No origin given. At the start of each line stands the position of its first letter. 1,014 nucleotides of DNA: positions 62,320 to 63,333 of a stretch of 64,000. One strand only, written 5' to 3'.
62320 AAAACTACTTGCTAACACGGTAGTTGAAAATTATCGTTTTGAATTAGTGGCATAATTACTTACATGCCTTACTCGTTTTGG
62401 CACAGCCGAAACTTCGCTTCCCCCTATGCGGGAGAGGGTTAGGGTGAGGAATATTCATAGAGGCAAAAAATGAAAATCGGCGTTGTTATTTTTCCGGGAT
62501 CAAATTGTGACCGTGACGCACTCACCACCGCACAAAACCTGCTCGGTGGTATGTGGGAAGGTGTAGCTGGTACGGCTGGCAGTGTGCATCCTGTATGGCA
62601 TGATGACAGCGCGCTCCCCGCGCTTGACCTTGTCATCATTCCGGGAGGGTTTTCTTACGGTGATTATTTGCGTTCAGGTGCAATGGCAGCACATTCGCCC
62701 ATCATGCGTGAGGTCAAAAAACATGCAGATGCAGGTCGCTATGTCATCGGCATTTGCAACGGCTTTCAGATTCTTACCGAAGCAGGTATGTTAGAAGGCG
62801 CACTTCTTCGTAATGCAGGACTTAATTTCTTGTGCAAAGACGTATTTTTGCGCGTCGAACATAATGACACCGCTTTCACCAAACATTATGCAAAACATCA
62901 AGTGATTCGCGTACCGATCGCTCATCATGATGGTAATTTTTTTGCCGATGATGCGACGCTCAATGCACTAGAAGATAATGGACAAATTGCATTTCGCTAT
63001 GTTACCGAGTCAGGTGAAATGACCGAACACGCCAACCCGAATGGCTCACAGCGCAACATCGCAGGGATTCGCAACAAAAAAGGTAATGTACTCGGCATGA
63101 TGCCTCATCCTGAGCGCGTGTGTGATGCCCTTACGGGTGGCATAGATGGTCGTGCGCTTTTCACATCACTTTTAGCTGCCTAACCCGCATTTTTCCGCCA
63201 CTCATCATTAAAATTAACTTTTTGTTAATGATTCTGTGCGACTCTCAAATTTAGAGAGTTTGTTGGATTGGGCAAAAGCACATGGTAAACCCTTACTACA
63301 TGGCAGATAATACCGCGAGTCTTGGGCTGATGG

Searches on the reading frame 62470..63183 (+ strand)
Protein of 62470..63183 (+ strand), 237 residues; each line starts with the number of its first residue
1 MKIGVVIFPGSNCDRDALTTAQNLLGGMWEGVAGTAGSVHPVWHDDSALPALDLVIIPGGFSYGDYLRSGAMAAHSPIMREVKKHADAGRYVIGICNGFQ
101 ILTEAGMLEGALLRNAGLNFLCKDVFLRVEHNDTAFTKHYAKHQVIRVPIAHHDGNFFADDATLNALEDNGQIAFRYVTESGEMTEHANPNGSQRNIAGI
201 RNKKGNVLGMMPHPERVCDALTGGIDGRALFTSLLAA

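Call 61: search_protein_families(library=pfam, proteins=[window:62470-63183:+], max_evalue=0.00001)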
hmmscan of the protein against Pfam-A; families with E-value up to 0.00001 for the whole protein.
window:62470-63183:+ (237 aa): 3 families
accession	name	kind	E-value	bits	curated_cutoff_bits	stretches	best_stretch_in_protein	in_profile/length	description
PF13507.12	GATase_5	-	5.7e-41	140.8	27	1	2-221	3-233/260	CobB/CobQ-like glutamine amidotransferase domain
PF07685.20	GATase_3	-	4.4e-09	36.7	27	1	45-105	33-91/196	CobB/CobQ-like glutamine amidotransferase domain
PF01965.30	DJ-1_PfpI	-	2.1e-07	31.3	26.6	1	49-110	59-115/165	DJ-1/PfpI family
